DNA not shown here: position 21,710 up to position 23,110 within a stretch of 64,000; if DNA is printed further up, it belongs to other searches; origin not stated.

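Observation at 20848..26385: Cluster encoding an O-methyltransferase and two cobalamin-type radical SAM enzymes, divergent from an EamA exporter, product unknown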

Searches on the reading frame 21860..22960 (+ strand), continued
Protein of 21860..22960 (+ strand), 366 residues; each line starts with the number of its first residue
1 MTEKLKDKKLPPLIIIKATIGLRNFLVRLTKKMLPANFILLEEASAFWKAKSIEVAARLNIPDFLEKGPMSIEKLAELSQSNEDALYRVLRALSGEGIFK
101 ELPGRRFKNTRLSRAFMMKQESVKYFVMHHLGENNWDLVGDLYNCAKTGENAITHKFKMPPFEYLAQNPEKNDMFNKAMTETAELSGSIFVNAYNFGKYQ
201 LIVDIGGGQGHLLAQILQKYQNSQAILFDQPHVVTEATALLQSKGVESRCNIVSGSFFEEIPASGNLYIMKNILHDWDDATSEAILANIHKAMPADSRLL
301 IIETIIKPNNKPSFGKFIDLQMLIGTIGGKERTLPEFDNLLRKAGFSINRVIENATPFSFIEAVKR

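Call 69: find_encoding_contigs(protein=P0271, flank=10000, max_places=1)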
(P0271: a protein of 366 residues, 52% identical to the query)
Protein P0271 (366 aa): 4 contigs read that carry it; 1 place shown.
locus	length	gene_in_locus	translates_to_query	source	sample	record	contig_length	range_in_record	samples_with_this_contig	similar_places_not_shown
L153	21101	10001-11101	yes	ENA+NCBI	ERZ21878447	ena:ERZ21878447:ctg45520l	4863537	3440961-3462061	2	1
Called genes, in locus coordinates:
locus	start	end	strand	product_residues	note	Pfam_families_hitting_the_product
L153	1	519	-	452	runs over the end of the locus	PF01225:Mur_ligase, PF08245:Mur_ligase_M, PF02875:Mur_ligase_C (weak)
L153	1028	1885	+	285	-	PF00753:Lactamase_B, PF23023:Anti-Pycsar_Apyc1 (weak)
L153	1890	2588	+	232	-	PF01507:PAPS_reduct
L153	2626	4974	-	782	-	PF00246:Peptidase_M14, PF20773:InhA-like_MAM, PF18962:Por_Secre_tail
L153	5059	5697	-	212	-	-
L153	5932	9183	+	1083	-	PF26549:Tricorn_N, PF23414:Beta-prop_EML_2 (weak), PF25174:Beta-prop_THOC3, PF26549:Tricorn_N, PF26550:Tricorn_2nd, PF14684:Tricorn_C1, PF14685:PDZ_Tricorn, PF03572:Peptidase_S41, +4 more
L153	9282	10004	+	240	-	-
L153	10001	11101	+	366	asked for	PF08100:Dimerisation, PF00891:Methyltransf_2, PF13489:Methyltransf_23 (weak), PF08242:Methyltransf_12 (weak), PF13649:Methyltransf_25 (weak)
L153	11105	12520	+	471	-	PF02310:B12-binding, PF04055:Radical_SAM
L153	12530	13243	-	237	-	PF00326:Peptidase_S9 (faint), PF02230:Abhydrolase_2 (weak)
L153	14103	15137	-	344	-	PF16819:DUF5074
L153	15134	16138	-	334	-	PF18962:Por_Secre_tail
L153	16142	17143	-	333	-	PF14717:DUF4465, PF18962:Por_Secre_tail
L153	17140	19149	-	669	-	PF07715:Plug, PF00593:TonB_dep_Rec_b-barrel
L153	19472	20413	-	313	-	PF01551:Peptidase_M23, PF01476:LysM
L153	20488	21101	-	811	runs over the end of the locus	PF05048:NosD (faint), PF13229:Beta_helix, PF00801:PKD (weak), PF18911:PKD_4, PF18962:Por_Secre_tail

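Call 78: search_protein_families(library=ncbifam, proteins=[L105:9608-9985:+, L153:9282-10004:+, L105:8310-9590:+, L153:11105-12520:+], max_evalue=0.00001)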
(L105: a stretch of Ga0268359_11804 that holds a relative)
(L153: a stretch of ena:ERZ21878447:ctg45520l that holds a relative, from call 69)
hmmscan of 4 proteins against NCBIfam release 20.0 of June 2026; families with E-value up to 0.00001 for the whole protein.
L105:9608-9985:+ (125 aa): 0 families

L153:9282-10004:+ (240 aa): 0 families

L105:8310-9590:+ (426 aa): 6 families
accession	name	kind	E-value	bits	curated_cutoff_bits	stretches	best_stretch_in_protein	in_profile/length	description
TIGR04013.1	B12_SAM_MJ_1487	hypoth_equivalog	5.5e-14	51.8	251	1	53-218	42-209/382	TIGR04013 family B12-binding domain/radical SAM domain-containing protein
TIGR04367.1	HpnR_B12_rSAM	equivalog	6.2e-12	44.8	650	1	57-336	63-375/490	hopanoid C-3 methylase HpnR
TIGR04072.2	rSAM_ladder_B12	equivalog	1.4e-11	43.7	360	1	73-240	88-262/443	lipid biosynthesis B12-binding/radical SAM protein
TIGR03471.1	HpnJ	equivalog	3.9e-11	42.5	577.6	1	167-377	200-433/472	hopanoid biosynthesis associated radical SAM protein HpnJ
TIGR02026.1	BchE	equivalog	6.2e-10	38.5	481.35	1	153-370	184-421/497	magnesium-protoporphyrin IX monomethyl ester anaerobic oxidative cyclase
TIGR04014.1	B12_SAM_MJ_0865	equivalog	1.1e-07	31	360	0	63-206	47-202/434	methyl-coenzyme M reductase glutamine C-methyltransferase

L153:11105-12520:+ (471 aa): 20 families
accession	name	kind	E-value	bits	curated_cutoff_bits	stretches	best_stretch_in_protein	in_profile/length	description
TIGR04072.2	rSAM_ladder_B12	equivalog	2.3e-97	326.4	360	1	3-461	1-441/443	lipid biosynthesis B12-binding/radical SAM protein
TIGR04385.1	B12_rSAM_cofa1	equivalog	2.2e-62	211.7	450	1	18-406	18-414/438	B12 lower ligand biosynthesis radical SAM protein BzaD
TIGR04428.1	B12_rSAM_trp_MT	equivalog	2.7e-35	121.8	500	2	172-384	196-419/558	tryptophan 2-C-methyltransferase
NF045585.1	rSAM_slr0320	equivalog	2.6e-24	85.7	775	1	92-402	134-453/511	photosystem II high light acclimation radical SAM protein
TIGR02026.1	BchE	equivalog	1.7e-22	79.9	481.35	1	18-362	20-366/497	magnesium-protoporphyrin IX monomethyl ester anaerobic oxidative cyclase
TIGR04479.1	bcpD_PhpK_rSAM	subfamily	2.2e-22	79.1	600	1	176-360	227-408/504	PhpK family radical SAM P-methyltransferase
TIGR04013.1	B12_SAM_MJ_1487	hypoth_equivalog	1.5e-21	76.7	251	2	88-232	63-192/382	TIGR04013 family B12-binding domain/radical SAM domain-containing protein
TIGR04014.1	B12_SAM_MJ_0865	equivalog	1.6e-17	63.4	360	1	84-386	57-358/434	methyl-coenzyme M reductase glutamine C-methyltransferase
TIGR03471.1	HpnJ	equivalog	2.5e-17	62.9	577.6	1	185-397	191-398/472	hopanoid biosynthesis associated radical SAM protein HpnJ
NF033070.1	rSAM_AprD4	equivalog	2.7e-16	59.5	500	1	183-397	188-401/456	AprD4 family radical SAM diol-dehydratase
NF038361.1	rSAM_Sden_1168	equivalog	7.4e-14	51.2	575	1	18-361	83-451/560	Sden_1168 family B12-binding radical SAM P-methyltransferase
TIGR00089.1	TIGR00089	subfamily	1.3e-12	47.2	251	1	188-360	137-317/429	MiaB/RimO family radical SAM methylthiotransferase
NF050148.1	rSAM_ApyD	equivalog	4.6e-12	45.1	750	1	95-362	102-367/645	RiPP biosynthesis radical SAM protein ApyD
TIGR04367.1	HpnR_B12_rSAM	equivalog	2.4e-11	42.9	650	1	19-268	21-259/490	hopanoid C-3 methylase HpnR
TIGR01579.1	MiaB-like-C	equivalog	4.1e-09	36.2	357.05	1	169-360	126-317/416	tRNA (N(6)-L-threonylcarbamoyladenosine(37)-C(2))-methylthiotransferase MtaB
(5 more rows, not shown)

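Call 80: find_encoding_contigs(protein=P0268, flank=10000, max_places=2)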
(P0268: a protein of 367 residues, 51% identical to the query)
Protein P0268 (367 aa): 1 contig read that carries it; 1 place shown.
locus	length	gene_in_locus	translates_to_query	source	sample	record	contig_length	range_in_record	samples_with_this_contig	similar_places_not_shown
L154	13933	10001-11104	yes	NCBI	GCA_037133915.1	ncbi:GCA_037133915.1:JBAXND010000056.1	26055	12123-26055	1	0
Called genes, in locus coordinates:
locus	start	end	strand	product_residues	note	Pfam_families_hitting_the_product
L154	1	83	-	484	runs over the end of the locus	PF12679:ABC2_membrane_2, PF12698:ABC2_membrane_3, PF01061:ABC2_membrane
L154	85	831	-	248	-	PF00005:ABC_tran, PF13304:AAA_21 (weak)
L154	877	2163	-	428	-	PF02350:Epimerase_2 (weak), PF00201:UDPGT (weak), PF04101:Glyco_tran_28_C, PF06722:EryCIII-like_C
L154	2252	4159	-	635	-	PF13415:Beta-prop_FBX42 (faint), PF01344:Kelch_1 (faint), PF24981:Beta-prop_ATRN-LZTR1 (faint), PF24681:Kelch_KLHDC2_KLHL20_DRC7, PF18911:PKD_4, PF00801:PKD, PF13585:CHU_C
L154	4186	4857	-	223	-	-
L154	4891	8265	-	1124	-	PF06832:BiPBP_C (faint), PF13573:SprB, PF00801:PKD, PF18911:PKD_4, PF13585:CHU_C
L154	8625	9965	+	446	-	PF02310:B12-binding, PF04055:Radical_SAM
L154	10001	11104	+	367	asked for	PF08100:Dimerisation, PF00891:Methyltransf_2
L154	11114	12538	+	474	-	PF02310:B12-binding, PF04055:Radical_SAM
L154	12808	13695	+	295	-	PF18962:Por_Secre_tail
